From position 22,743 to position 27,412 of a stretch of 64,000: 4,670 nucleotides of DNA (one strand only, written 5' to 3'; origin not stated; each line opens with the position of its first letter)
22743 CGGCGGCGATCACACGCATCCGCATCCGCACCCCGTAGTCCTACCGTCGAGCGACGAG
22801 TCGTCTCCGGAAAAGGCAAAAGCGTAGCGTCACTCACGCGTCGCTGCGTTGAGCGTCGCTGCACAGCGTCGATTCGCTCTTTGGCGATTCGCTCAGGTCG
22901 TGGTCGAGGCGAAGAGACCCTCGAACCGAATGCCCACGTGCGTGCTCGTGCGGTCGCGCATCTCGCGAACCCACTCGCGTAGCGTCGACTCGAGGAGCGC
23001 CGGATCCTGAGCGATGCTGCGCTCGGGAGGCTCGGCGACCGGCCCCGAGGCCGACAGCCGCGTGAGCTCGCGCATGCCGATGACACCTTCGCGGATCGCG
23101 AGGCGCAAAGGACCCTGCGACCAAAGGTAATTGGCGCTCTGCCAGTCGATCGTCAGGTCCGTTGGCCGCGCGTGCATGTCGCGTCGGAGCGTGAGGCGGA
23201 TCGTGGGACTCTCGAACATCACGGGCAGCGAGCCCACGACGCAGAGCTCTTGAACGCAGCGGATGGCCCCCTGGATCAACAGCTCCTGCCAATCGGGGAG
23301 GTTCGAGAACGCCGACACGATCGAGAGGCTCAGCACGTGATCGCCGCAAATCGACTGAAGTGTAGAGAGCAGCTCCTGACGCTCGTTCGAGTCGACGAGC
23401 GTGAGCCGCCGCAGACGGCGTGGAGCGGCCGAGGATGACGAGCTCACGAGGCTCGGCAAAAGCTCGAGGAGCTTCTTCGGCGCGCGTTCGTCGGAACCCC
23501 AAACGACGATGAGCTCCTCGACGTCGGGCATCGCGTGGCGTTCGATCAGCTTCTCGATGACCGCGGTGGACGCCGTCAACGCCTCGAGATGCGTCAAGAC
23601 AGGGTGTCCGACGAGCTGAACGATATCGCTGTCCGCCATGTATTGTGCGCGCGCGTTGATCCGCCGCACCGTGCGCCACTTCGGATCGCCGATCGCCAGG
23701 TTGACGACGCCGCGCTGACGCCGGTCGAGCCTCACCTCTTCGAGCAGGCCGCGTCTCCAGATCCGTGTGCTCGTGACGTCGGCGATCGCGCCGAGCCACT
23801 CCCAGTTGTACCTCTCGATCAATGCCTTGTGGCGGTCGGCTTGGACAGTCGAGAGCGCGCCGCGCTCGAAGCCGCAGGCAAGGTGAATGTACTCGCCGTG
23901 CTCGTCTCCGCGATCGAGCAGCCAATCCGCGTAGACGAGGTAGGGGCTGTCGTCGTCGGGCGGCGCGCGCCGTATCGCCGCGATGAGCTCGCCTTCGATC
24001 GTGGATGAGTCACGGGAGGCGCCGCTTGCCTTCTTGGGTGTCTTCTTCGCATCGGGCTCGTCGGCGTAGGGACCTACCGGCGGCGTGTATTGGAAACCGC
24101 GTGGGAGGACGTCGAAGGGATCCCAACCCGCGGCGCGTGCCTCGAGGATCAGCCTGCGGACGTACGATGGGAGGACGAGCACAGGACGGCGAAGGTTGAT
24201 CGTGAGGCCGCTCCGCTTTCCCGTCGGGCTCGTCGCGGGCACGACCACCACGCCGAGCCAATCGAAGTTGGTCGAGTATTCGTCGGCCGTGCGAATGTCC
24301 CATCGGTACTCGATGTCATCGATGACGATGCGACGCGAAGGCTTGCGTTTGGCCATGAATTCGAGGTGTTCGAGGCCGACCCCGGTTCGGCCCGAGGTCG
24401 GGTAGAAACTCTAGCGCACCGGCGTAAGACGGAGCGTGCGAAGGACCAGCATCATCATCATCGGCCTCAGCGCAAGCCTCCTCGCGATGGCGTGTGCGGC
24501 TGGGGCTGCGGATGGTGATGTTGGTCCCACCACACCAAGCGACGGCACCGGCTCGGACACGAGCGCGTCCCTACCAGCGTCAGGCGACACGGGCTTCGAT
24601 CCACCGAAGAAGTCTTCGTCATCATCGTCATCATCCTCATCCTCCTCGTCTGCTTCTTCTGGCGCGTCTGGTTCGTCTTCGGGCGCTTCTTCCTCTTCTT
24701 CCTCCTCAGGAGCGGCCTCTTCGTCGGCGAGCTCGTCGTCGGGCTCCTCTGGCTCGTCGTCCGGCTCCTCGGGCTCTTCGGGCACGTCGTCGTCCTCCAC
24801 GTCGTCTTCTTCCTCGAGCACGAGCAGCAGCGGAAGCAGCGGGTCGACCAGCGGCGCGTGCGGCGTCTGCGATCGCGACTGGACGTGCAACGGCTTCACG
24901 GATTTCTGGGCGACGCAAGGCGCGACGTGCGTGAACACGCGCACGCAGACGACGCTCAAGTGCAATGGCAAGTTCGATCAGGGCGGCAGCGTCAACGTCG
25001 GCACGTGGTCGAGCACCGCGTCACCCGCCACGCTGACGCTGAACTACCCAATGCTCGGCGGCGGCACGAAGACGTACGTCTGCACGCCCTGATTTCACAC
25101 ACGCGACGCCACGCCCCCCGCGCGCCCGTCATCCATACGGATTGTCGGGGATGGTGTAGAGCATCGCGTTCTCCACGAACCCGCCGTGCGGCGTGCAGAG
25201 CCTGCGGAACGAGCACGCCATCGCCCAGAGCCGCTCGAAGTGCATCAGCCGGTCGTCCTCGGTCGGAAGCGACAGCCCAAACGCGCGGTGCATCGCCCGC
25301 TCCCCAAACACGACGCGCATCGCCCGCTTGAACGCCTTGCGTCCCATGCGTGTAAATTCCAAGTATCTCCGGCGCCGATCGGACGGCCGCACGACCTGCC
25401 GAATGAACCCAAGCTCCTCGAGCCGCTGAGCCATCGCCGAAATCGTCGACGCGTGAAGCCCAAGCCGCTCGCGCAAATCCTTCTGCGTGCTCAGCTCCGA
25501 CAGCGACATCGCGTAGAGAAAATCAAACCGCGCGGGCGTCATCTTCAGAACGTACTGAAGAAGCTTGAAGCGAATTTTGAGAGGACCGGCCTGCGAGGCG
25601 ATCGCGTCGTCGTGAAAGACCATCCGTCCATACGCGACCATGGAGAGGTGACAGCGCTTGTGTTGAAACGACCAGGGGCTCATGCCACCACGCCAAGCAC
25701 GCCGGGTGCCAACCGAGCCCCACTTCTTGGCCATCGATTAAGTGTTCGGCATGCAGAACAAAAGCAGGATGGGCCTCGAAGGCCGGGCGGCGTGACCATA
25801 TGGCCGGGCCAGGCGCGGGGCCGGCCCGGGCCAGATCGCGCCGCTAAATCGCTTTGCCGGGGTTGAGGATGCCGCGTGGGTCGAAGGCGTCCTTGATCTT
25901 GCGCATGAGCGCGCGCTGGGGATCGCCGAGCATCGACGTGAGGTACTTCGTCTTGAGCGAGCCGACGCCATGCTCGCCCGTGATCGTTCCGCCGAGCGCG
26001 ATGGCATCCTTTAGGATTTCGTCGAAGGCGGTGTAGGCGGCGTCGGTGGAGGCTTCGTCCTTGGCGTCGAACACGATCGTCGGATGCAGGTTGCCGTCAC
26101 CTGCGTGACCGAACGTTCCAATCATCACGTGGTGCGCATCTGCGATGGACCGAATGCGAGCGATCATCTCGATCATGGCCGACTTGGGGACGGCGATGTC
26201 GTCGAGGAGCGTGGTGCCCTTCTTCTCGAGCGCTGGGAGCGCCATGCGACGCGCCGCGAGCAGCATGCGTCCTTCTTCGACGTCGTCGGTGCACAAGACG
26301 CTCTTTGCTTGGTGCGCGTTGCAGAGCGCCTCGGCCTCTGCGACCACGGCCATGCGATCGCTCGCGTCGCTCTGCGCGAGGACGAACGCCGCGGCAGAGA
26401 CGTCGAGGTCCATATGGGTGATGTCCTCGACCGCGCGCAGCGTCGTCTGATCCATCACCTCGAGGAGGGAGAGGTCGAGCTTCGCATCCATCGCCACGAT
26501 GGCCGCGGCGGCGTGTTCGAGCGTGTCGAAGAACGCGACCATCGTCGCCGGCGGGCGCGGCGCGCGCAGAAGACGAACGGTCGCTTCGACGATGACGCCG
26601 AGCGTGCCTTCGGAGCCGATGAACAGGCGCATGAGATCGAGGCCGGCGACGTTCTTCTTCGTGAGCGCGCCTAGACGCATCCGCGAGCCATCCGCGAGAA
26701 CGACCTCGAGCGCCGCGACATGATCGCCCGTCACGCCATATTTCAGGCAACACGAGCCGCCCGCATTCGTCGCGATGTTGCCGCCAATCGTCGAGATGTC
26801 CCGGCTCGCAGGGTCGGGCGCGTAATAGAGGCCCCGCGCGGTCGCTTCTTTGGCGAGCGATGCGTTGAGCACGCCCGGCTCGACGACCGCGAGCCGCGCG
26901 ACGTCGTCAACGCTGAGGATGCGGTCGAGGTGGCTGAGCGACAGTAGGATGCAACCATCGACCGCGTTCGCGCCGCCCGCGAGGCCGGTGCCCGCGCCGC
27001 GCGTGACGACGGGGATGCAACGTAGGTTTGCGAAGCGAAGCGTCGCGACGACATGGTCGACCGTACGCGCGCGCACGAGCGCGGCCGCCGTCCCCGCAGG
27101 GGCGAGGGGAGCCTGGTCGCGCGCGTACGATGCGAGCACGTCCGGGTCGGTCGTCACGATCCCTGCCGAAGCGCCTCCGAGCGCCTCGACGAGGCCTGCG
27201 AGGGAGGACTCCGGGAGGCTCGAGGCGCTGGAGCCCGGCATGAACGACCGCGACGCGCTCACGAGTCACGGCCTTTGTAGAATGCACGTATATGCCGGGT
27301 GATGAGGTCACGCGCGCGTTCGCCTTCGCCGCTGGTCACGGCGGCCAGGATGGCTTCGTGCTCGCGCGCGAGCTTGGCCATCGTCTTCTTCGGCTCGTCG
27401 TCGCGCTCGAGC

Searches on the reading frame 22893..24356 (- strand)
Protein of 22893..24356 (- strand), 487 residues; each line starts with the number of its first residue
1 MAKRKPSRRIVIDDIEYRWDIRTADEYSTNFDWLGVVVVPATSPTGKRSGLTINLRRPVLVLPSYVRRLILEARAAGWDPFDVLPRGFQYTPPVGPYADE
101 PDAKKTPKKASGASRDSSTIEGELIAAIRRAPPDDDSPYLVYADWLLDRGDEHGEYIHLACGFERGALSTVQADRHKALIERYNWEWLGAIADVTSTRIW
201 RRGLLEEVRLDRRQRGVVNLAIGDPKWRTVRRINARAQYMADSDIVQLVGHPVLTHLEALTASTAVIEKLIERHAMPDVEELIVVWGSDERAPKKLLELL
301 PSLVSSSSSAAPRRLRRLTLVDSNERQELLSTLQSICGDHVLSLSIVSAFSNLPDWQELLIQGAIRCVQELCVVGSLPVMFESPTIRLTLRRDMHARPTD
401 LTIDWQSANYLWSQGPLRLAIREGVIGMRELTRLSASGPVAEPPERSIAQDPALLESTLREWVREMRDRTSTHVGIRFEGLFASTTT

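Call 30: search_protein_families(library=pfam, proteins=[window:22893-24356:-], max_evalue=0.01)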
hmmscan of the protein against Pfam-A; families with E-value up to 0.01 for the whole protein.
window:22893-24356:- (487 aa): 0 families

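Call 57: search_protein_families(library=padloc, proteins=[window:22893-24356:-], max_evalue=0.001)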
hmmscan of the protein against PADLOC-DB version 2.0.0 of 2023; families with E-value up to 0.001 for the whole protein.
window:22893-24356:- (487 aa): 0 families

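Call 72: search_protein_families(library=ncbifam, proteins=[window:22893-24356:-], max_evalue=0.01)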
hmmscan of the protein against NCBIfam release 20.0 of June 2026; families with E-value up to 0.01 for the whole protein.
window:22893-24356:- (487 aa): 1 family
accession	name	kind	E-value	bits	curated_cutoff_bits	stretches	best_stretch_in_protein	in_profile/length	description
TIGR02996.1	rpt_mate_G_obs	domain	9.1e-12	44.6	29.05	1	123-163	4-44/45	TIGR02996 domain-containing protein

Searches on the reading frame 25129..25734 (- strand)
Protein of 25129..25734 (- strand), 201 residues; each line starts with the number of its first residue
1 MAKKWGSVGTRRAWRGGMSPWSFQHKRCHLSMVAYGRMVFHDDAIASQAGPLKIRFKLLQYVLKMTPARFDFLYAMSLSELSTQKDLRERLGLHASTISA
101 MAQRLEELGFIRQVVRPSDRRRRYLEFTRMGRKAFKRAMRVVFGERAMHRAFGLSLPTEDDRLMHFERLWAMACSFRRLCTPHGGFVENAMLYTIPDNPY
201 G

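Call 30: search_protein_families(library=pfam, proteins=[window:25129-25734:-], max_evalue=0.01)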
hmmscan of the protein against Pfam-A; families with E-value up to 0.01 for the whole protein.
window:25129-25734:- (201 aa): 7 families
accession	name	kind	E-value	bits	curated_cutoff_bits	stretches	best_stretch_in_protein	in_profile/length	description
PF12802.13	MarR_2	-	1.2e-11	45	27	1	65-122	3-61/61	MarR family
PF01047.28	MarR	-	1.1e-07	32.1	24.6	1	73-121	9-57/59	MarR family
PF13601.12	HTH_34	-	9.5e-07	29.3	27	1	73-141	6-75/80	Winged helix DNA-binding domain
PF09339.16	HTH_IclR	-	4.9e-05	23.5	22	1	83-113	20-50/52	IclR helix-turn-helix domain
PF13463.12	HTH_27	-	9.3e-05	23.1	22.2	1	79-128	17-65/68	Winged helix DNA-binding domain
PF13412.12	HTH_24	-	0.00022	21.1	21.9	1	83-112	19-48/48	Winged helix-turn-helix DNA-binding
PF01325.25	Fe_dep_repress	-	0.0043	17.7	26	1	83-111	24-52/60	Iron dependent repressor, N-terminal DNA binding domain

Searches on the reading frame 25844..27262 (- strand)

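Call 30: search_protein_families(library=pfam, proteins=[window:25844-27262:-], max_evalue=0.01)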
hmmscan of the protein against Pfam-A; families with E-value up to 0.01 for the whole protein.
window:25844-27262:- (472 aa): 2 families
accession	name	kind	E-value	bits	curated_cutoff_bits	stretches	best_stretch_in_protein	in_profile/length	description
PF02913.24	FAD-oxidase_C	-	6.5e-64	216.4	21.2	1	235-470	2-247/248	FAD linked oxidases, C-terminal domain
PF01565.28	FAD_binding_4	-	2.7e-38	131.2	26.4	1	60-197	2-138/139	FAD binding domain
